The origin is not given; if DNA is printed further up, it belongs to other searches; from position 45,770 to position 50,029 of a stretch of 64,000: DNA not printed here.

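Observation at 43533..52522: Hybrid two-component system without SusC/SusD, flanked by two paralogous exported-protein and 55-aa-peptide pairs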

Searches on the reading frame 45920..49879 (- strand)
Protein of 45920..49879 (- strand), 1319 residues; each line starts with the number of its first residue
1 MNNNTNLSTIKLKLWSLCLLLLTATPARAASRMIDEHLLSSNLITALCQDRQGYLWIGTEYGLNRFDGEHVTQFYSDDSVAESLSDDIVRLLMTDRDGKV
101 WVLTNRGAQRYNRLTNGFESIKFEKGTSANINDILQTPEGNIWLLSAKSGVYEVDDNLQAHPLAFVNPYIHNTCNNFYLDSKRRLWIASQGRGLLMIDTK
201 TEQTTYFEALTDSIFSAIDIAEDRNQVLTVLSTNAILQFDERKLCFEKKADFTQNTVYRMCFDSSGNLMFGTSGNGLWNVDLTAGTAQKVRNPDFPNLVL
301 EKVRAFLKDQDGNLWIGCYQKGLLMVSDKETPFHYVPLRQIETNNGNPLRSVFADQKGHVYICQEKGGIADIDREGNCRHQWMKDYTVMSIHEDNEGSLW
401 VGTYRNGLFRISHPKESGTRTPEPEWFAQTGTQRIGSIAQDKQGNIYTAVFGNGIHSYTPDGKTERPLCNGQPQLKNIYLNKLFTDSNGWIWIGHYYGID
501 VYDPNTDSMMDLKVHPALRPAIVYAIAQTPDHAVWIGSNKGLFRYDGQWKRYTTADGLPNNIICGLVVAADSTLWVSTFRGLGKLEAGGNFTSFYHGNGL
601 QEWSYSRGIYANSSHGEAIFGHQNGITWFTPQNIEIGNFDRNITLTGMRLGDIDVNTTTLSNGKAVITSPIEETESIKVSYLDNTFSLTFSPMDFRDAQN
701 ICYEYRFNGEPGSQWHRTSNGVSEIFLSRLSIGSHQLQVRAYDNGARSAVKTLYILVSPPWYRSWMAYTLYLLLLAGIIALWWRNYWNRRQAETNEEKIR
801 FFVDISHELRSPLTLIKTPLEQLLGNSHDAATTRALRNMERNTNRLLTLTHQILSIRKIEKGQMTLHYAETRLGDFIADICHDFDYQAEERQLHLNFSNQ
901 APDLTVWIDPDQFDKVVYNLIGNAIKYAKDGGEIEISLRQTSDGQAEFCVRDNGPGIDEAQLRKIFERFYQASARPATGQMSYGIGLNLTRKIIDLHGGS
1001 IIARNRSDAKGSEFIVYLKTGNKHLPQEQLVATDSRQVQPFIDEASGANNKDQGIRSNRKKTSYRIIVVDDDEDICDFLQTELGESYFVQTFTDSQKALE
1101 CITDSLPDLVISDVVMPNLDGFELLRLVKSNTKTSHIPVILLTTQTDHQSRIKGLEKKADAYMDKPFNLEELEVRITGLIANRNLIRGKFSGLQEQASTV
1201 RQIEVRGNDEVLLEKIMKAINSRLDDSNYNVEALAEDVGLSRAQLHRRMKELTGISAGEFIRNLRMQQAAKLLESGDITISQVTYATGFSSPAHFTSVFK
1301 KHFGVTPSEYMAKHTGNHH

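Call 3: search_protein_families(library=pfam, proteins=[window:45920-49879:-], max_evalue=0.1)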
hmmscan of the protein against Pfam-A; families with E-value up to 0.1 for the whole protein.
window:45920-49879:- (1319 aa): 18 families
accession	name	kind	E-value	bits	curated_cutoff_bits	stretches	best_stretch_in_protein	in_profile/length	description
PF07494.17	Reg_prop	-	1.2e-42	138.8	20.4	3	39-60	2-23/24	Two component regulator propeller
PF02518.31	HATPase_c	-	5e-25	88.5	26.4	1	909-1020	2-109/111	Histidine kinase-, DNA gyrase B-, and HSP90-like ATPase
PF12833.13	HTH_18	-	7.6e-24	84.3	33.6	1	1234-1312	1-79/80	Helix-turn-helix domain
PF00072.30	Response_reg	-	4.9e-22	78.6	30.2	1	1066-1176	1-110/111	Response regulator receiver domain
PF00165.29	HTH_AraC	-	2.3e-16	59.9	26.6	2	1273-1311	1-41/42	Bacterial regulatory helix-turn-helix proteins, AraC family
PF00512.31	HisKA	-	1.1e-09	38.7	26.9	1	798-862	2-66/66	His Kinase A (phospho-acceptor) domain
PF16819.11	DUF5074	-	1e-06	28.5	27.2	0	354-417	150-217/353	Domain of unknown function (DUF5074)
PF08450.18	SGL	-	7.1e-06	26.2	26.3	0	394-494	10-102/246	SMP-30/Gluconolactonase/LRE-like region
PF24684.1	Vgb_lyase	-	7.5e-06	25.4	50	0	521-595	13-91/290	Virginiamycin B lyase family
PF13589.12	HATPase_c_3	-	1.2e-05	25.8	25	1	913-989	3-79/137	Histidine kinase-, DNA gyrase B-, and HSP90-like ATPase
PF23748.1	Beta-prop_LRRK2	-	0.0009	18.8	26.9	0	34-62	266-294/359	LRRK2 beta propeller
PF02954.25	HTH_8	-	0.0018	18.4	22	1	1224-1252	14-42/42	Bacterial regulatory protein, Fis family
PF13581.12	HATPase_c_2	-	0.003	18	27.4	1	921-995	40-110/127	Histidine kinase-like ATPase domain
PF13404.12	HTH_AsnC-type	-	0.0056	16.9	27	1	1226-1252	15-41/42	AsnC-type helix-turn-helix domain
PF01491.21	Frataxin_Cyay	-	0.008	16.7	21.3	0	527-549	55-78/107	Frataxin-like domain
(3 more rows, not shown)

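Call 4: search_protein_families(library=ncbifam, proteins=[window:45920-49879:-], max_evalue=0.1)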
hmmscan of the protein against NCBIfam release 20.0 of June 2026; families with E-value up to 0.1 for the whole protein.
window:45920-49879:- (1319 aa): 194 families (the best 25 are shown)
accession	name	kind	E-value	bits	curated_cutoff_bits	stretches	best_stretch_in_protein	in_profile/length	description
NF047465.1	hybrid_HK_LvrA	exception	2.5e-60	204.4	1200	1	789-1181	193-585/819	hybrid histidine kinase/response regulator LvrA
NF047874.1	MASE3_PAS_HK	subfamily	8.5e-44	150.4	560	1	792-1023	392-627/655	MASE3 domain-containing sensor histidine kinase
NF033092.0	HK_WalK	equivalog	9.7e-43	146.6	725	1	791-1018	365-592/594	cell wall metabolism sensor histidine kinase WalK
NF041880.1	EPS_EpsF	equivalog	2.4e-42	145.1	900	2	794-1018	270-491/492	response regulator EpsF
TIGR02966.1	phoR_proteo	equivalog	8.6e-42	143.3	334.2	1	799-1017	115-332/333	phosphate regulon sensor histidine kinase PhoR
NF011874.0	PRK15347.1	equivalog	9.2e-42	143.1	852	2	789-1024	388-618/921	two component system sensor kinase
NF046044.1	PnpS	equivalog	1.7e-41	142.6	400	1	798-1018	170-389/390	two-component system histidine kinase PnpS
TIGR02956.1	TMAO_torS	equivalog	5.7e-40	137.3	676.5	1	789-1183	454-823/967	TMAO reductase system sensor histidine kinase/response regulator TorS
NF038297.2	hybrid_HK_HrmK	equivalog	8.8e-40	136.9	725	1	788-1173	225-601/607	hybrid histidine kinase/response regulator HrmK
NF008318.0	PRK11107.1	equivalog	4.2e-39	134.3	890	2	789-1029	284-527/920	two-component sensor histidine kinase BarA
NF008312.0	PRK11100.1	equivalog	7e-38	130.7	356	1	803-1008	261-463/477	two-component system sensor histidine kinase CreC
NF041735.1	hist_kin_RppB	equivalog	1.5e-36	126.2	400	1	798-1018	215-437/438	two-component system sensor histidine kinase RppB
NF008302.0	PRK11091.1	equivalog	2.5e-36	125.2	838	1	792-1184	277-647/779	aerobic respiration two-component sensor histidine kinase ArcB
NF041832.1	near_NosP_CTERM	subfamily_domain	7.6e-36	123.9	400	1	794-1175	3-365/370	NahK/ErcS family hybrid sensor histidine kinase/response regulator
NF008099.0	PRK10841.1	equivalog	7.1e-35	120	920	2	794-1030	466-700/949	two-component system sensor histidine kinase RcsC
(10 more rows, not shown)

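Call 75: find_related_loci(query=window:45920-49879:-, collection=metagenome_contigs, flank=8000)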
Query window:45920-49879:- (1319 aa) in metagenome_contigs; peptide patterns used: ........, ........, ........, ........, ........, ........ (x = any residue, [..] = any of these).
39 stretches matched a pattern; 6 encode a relative of the query (tblastn E <= 1e-3); 6 distinct loci.
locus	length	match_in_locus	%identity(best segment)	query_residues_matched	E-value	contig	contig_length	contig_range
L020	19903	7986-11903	60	17-1314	0e+0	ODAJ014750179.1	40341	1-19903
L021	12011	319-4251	55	10-1314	0e+0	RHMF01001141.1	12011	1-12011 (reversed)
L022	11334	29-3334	60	21-1314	0e+0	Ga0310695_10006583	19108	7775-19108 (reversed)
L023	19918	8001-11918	60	17-1314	0e+0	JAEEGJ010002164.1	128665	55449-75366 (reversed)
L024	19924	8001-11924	47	2-1316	0e+0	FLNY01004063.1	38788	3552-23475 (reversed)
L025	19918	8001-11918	60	17-1314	0e+0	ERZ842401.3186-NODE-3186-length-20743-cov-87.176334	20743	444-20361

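Call 77: search_protein_families(library=pfam, proteins=[L025:3923-6484:+, L025:6729-7229:+, L025:7405-7761:+, L025:12129-15383:+, L025:15396-17315:+, L025:17290-17964:+, L025:17981-19468:+, L020:17796-19496:+, L024:5773-6804:+], max_evalue=0.001)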
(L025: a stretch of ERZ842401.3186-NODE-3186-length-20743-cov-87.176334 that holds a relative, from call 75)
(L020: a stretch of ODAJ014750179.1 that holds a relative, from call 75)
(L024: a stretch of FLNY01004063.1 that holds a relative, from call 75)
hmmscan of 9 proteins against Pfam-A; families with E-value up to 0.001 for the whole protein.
L025:3923-6484:+ (853 aa): 3 families
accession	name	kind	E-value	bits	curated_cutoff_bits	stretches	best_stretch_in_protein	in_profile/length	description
PF15979.11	Glyco_hydro_115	-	1.2e-145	485.7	27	1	193-527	2-335/335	Glycosyl hydrolase family 115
PF17829.7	GH115_C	-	4.2e-48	163.9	24.1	1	688-849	1-172/172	Glycosyl hydrolase family 115 C-terminal domain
PF03648.19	Glyco_hydro_67N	-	6.8e-06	26.8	24.3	1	56-160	24-120/120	Glycosyl hydrolase family 67 N-terminus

L025:6729-7229:+ (166 aa): 0 families

L025:7405-7761:+ (118 aa): 3 families
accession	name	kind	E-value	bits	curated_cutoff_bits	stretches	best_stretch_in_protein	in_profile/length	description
PF01381.28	HTH_3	-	6.2e-09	36.2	23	1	20-67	1-49/55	Helix-turn-helix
PF12844.13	HTH_19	-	9.9e-07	29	30.2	1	17-71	1-53/64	Helix-turn-helix domain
PF13560.12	HTH_31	-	6.4e-05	23.6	27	1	15-71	1-56/64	Helix-turn-helix domain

L025:12129-15383:+ (1084 aa): 3 families
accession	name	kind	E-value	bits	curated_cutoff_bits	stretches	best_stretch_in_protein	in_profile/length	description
PF07715.20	Plug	-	1.9e-20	73.8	23.9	1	114-230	2-107/107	TonB-dependent Receptor Plug Domain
PF13715.12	CarbopepD_reg_2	-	5.9e-18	65.1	32.2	1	29-106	2-88/88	CarboxypepD_reg-like domain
PF13620.12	CarboxypepD_reg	-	6.7e-08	33.2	32.3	1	29-85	3-65/82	Carboxypeptidase regulatory-like domain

L025:15396-17315:+ (639 aa): 2 families
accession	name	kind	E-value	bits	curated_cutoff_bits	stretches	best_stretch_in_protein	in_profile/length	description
PF07980.17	SusD_RagB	-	1e-15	58.6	23.1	1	384-510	122-235/297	SusD family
PF14322.12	SusD-like_3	-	1.1e-13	52.3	27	1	71-219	45-191/191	Starch-binding associating with outer membrane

L025:17290-17964:+ (224 aa): 1 family
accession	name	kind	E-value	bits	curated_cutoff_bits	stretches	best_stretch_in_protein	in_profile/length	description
PF01833.30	TIG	-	4.7e-07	30.2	20.9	1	128-190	1-60/84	IPT/TIG domain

L025:17981-19468:+ (495 aa): 1 family
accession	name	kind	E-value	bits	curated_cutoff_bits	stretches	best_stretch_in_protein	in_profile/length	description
PF18329.7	SGBP_B_XBD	-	7e-09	36.5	26.4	1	352-486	69-186/186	Surface glycan-binding protein B xyloglucan binding domain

L020:17796-19496:+ (566 aa): 1 family
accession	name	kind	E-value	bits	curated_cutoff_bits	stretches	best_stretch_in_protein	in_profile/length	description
PF18329.7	SGBP_B_XBD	-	1.3e-07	32.4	26.4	1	426-557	72-186/186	Surface glycan-binding protein B xyloglucan binding domain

L024:5773-6804:+ (343 aa): 1 family
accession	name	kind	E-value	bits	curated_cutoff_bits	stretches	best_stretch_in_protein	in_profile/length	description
PF03422.21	CBM_6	-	5.2e-05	24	28.9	1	186-251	60-125/125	Carbohydrate binding module (family 6)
